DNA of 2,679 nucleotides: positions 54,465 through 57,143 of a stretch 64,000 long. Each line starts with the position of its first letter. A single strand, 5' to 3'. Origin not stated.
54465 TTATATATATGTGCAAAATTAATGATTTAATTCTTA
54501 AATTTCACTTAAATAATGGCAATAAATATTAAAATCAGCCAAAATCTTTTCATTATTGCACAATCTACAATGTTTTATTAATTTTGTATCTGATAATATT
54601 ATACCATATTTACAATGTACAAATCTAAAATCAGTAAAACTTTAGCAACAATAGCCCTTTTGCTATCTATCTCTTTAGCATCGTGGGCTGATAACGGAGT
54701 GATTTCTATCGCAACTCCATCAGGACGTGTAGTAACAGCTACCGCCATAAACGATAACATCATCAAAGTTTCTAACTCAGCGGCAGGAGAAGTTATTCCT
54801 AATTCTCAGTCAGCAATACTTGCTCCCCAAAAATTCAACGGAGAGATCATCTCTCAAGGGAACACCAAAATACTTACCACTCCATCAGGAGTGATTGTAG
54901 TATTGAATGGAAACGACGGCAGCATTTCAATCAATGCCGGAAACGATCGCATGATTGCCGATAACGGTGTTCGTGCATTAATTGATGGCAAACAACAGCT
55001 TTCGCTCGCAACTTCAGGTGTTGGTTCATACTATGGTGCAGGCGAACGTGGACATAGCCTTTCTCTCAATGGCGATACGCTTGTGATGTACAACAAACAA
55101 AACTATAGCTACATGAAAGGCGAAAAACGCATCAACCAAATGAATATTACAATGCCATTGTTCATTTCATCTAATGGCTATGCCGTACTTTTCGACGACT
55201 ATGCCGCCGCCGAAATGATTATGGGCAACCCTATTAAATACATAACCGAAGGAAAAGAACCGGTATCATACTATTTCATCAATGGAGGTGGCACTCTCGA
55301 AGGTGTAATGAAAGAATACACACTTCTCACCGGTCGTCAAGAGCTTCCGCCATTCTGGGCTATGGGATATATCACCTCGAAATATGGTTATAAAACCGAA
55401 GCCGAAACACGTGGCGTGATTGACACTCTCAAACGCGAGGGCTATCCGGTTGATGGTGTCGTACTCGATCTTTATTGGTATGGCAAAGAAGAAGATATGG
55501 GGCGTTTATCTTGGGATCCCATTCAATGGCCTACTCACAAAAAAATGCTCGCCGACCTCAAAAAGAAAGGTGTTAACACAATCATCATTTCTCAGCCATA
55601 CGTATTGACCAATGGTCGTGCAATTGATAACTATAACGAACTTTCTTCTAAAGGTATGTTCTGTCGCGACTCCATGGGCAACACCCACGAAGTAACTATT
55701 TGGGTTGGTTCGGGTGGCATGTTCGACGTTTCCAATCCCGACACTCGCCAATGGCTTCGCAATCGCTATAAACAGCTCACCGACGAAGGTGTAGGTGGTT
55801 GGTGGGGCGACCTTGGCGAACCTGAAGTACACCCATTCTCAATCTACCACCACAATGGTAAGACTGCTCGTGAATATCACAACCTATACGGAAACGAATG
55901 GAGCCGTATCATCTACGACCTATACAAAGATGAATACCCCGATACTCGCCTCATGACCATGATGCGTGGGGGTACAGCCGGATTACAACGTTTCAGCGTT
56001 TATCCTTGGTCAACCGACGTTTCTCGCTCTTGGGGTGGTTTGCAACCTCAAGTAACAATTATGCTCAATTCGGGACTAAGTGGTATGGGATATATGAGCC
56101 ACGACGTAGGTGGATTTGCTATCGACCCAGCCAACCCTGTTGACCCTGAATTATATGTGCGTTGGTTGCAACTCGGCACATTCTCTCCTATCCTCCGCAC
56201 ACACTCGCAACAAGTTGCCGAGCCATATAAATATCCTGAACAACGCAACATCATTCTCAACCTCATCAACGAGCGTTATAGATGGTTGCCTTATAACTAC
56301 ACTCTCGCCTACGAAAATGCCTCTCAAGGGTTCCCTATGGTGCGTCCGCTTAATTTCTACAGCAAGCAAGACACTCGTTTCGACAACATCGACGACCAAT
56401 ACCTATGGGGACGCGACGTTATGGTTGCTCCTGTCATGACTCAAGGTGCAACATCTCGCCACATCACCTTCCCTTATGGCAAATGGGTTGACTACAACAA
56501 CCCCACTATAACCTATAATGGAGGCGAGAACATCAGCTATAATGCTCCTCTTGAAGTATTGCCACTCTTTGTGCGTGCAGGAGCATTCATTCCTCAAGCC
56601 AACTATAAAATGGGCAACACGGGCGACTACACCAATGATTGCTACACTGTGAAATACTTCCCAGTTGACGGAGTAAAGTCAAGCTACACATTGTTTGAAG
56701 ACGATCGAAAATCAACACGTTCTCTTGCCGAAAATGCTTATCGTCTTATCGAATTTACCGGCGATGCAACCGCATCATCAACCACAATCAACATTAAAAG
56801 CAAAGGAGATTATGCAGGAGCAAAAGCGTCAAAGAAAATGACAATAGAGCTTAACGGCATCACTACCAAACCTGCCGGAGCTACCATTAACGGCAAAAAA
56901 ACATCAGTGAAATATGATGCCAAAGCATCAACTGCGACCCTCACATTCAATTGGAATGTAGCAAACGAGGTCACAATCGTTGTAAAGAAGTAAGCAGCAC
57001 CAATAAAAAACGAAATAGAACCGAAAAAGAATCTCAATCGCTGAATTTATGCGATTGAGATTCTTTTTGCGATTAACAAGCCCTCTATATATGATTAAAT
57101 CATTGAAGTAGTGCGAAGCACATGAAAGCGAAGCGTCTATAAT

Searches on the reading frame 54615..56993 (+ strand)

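Call 13: search_protein_families(library=ncbifam, proteins=[window:54615-56993:+], max_evalue=0.01)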
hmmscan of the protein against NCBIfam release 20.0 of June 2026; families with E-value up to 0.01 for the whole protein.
window:54615-56993:+ (792 aa): 3 families
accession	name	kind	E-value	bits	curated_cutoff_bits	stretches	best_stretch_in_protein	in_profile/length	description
NF007940.0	PRK10658.1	equivalog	5.2e-77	259.9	606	1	71-741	87-751/771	alpha-xylosidase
NF040948.1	alpha_gluc_MalA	equivalog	1.4e-72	244.9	800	1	140-670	64-617/627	alpha-glucosidase MalA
NF007746.0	PRK10426.1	equivalog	1.4e-67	228.6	553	1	174-657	179-668/683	alpha-glucosidase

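Call 14: search_protein_families(library=pfam, proteins=[window:54615-56993:+], max_evalue=0.01)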
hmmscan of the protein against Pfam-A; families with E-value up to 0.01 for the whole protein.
window:54615-56993:+ (792 aa): 4 families
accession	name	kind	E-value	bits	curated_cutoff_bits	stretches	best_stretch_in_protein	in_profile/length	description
PF01055.32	Glyco_hydro_31_2nd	-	1.6e-85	287.8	23.5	1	243-564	2-328/328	Glycosyl hydrolases family 31 TIM-barrel domain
PF21365.3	Glyco_hydro_31_3rd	-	2.4e-22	79.6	24.4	1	572-659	1-87/87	Glycosyl hydrolase family 31 C-terminal domain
PF13802.12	Gal_mutarotas_2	-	2.7e-12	47.8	27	1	40-197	2-179/184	Glycosyl hydrolase 31 N-terminal galactose mutarotase-like domain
PF17137.9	DUF5110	-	5.8e-10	39.5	27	1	678-748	3-70/71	Domain of unknown function (DUF5110)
